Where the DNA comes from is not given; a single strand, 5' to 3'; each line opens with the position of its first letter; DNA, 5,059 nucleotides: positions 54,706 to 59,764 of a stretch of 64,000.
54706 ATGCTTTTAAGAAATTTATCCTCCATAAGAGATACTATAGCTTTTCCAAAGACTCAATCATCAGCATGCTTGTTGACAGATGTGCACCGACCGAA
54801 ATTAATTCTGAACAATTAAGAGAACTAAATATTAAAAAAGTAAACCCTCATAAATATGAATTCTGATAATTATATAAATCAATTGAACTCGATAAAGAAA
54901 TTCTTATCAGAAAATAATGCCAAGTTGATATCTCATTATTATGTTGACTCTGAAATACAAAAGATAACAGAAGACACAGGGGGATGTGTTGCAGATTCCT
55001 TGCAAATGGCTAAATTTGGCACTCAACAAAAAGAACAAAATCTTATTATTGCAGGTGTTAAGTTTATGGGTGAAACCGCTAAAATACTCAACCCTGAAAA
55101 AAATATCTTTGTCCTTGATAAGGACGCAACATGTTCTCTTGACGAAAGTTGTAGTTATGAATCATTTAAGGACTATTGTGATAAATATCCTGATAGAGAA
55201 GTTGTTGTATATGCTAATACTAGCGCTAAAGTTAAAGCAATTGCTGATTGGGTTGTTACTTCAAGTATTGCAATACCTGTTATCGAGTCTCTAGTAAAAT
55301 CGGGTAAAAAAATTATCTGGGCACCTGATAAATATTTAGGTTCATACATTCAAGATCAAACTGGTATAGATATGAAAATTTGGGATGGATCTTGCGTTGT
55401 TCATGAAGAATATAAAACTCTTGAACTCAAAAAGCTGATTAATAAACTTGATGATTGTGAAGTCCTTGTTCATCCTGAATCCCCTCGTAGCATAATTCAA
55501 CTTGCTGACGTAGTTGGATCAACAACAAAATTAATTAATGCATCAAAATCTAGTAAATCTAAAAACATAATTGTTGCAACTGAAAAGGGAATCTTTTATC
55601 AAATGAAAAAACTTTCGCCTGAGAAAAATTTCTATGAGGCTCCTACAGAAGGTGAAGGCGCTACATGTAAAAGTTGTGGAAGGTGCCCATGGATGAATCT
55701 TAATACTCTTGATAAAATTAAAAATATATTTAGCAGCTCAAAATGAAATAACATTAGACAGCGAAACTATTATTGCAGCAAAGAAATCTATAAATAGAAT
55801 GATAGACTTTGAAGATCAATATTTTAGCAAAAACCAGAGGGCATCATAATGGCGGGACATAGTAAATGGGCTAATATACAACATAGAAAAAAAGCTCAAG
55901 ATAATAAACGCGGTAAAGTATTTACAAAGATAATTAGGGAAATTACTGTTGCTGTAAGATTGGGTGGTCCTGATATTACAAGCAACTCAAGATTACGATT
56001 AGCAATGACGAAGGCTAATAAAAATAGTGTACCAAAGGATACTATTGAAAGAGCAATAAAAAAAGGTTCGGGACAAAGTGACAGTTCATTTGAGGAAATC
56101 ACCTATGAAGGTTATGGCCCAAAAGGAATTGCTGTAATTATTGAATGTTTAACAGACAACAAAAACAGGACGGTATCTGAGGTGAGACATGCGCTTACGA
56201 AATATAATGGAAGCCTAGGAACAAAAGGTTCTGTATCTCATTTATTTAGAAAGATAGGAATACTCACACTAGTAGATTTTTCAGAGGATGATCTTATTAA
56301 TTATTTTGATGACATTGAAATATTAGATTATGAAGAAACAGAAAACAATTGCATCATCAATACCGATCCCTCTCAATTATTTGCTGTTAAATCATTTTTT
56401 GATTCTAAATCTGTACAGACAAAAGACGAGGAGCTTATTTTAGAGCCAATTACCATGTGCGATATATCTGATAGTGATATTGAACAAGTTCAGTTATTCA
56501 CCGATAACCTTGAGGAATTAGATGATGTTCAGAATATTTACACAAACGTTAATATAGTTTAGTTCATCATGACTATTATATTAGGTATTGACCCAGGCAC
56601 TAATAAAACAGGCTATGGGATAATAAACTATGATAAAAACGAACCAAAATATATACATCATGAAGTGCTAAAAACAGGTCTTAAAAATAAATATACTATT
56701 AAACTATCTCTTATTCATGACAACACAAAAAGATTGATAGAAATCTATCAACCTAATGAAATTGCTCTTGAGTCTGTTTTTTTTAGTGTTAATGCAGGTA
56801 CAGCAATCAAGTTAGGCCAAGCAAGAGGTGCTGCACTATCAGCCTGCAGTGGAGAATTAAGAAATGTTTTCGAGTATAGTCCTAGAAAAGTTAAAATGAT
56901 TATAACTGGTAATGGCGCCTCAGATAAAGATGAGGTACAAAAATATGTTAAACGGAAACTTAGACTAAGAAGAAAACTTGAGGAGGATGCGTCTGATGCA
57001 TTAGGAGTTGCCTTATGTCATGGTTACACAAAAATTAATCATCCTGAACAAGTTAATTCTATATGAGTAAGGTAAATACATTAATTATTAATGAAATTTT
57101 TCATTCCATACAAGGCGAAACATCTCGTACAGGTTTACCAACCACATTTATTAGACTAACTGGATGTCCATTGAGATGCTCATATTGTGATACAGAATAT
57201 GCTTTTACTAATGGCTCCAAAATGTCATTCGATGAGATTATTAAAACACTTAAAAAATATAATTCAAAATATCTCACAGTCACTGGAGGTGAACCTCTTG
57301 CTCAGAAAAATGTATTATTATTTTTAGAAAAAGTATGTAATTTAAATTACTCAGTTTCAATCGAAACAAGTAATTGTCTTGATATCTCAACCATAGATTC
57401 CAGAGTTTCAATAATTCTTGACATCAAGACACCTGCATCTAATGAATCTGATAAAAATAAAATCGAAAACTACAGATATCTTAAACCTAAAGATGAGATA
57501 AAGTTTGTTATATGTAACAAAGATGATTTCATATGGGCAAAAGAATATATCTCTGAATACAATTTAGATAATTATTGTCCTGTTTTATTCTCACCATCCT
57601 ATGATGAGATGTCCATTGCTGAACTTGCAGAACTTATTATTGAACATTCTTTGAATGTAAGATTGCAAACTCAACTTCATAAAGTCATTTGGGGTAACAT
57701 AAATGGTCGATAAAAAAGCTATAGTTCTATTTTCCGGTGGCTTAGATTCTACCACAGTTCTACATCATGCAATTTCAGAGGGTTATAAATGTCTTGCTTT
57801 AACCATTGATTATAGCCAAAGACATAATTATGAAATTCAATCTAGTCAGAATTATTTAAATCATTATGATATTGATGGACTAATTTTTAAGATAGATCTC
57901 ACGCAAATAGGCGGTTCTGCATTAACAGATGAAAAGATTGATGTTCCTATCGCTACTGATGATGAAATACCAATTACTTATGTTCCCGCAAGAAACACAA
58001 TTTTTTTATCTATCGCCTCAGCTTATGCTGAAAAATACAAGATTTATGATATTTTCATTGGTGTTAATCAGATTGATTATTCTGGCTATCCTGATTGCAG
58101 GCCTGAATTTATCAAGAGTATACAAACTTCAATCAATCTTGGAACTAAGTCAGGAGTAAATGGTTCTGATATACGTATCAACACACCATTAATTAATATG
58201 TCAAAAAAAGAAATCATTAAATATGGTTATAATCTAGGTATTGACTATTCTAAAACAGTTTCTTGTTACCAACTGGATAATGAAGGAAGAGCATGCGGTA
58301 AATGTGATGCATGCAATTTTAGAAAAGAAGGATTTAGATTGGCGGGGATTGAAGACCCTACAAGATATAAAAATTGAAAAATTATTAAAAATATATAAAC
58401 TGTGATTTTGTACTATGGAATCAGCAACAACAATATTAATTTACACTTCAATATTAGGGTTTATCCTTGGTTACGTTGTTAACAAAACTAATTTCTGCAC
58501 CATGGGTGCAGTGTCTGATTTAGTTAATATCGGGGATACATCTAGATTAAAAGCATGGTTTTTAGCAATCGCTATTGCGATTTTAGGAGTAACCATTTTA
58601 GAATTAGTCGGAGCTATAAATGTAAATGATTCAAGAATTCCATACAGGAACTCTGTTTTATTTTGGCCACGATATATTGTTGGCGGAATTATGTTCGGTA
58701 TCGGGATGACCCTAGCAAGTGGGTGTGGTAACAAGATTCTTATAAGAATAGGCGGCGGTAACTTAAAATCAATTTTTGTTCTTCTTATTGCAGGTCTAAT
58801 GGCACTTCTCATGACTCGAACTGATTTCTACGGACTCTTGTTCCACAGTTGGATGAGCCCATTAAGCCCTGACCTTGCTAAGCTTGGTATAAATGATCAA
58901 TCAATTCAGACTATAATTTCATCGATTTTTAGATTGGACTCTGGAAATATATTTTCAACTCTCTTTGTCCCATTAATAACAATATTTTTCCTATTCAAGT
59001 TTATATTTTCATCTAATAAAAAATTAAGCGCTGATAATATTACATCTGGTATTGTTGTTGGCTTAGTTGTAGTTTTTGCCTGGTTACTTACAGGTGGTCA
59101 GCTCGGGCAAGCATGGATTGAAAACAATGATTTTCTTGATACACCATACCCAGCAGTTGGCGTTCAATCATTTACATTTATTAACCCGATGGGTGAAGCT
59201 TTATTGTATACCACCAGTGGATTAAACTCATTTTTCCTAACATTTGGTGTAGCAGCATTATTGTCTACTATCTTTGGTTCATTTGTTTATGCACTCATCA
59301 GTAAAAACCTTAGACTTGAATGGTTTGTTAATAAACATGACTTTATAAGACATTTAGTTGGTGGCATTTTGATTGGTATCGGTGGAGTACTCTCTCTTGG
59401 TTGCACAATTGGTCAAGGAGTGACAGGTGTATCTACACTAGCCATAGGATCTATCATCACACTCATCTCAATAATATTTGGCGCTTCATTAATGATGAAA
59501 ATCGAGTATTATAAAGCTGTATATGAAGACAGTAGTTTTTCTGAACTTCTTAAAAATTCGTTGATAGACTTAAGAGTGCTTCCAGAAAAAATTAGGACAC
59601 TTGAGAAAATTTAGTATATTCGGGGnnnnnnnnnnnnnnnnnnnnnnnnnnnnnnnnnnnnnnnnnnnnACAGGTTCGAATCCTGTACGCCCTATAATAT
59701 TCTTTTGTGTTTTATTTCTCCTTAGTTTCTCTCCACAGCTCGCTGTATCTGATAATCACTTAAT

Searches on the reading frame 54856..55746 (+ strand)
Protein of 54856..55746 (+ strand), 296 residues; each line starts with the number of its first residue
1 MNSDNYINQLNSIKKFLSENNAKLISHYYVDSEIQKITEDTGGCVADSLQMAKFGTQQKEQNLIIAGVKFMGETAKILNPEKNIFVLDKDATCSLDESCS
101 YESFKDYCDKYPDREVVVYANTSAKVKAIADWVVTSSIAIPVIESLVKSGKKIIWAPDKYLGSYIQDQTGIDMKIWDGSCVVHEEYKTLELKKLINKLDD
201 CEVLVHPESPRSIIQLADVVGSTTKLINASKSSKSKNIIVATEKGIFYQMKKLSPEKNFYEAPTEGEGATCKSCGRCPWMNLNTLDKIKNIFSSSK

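Call 26: search_protein_families(library=ncbifam, proteins=[window:54856-55746:+])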
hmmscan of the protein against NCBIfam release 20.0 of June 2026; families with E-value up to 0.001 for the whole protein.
window:54856-55746:+ (296 aa): 4 families
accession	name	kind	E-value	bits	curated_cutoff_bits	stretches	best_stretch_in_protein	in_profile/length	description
TIGR00550.1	nadA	equivalog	1.2e-89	300.6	262.9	1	11-293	8-280/309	quinolinate synthase NadA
NF006878.0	PRK09375.1-2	equivalog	1.6e-87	293.5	294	1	10-293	7-278/306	quinolinate synthase NadA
NF006884.0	PRK09375.2-5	equivalog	4.3e-24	85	691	2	10-173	76-253/426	quinolinate synthase NadA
NF006882.0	PRK09375.2-3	equivalog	1.6e-19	69.9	561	1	20-202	72-267/447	quinolinate synthase NadA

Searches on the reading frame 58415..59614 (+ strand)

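Call 26: search_protein_families(library=ncbifam, proteins=[window:58415-59614:+])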
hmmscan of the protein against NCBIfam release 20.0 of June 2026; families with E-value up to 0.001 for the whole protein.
window:58415-59614:+ (399 aa): 4 families
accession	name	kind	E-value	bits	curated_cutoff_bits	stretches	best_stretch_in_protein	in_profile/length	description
NF052577.1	ThSTportTsuASprch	equivalog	2.7e-31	109.2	400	2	12-225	6-209/330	thiosulfate transporter TsuA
NF033796.1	selen_YedE_FdhT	exception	1.6e-19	70.3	350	2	3-145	211-346/387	selenium metabolism membrane protein YedE/FdhT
NF041049.1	thio_trans_TsuA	exception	8.2e-17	61.3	645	2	11-135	7-124/348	thiosulfate utilization transporter TsuA/YeeE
TIGR04112.1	seleno_YedE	equivalog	2.9e-09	36.5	200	1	5-128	182-298/337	YedE family putative selenium transporter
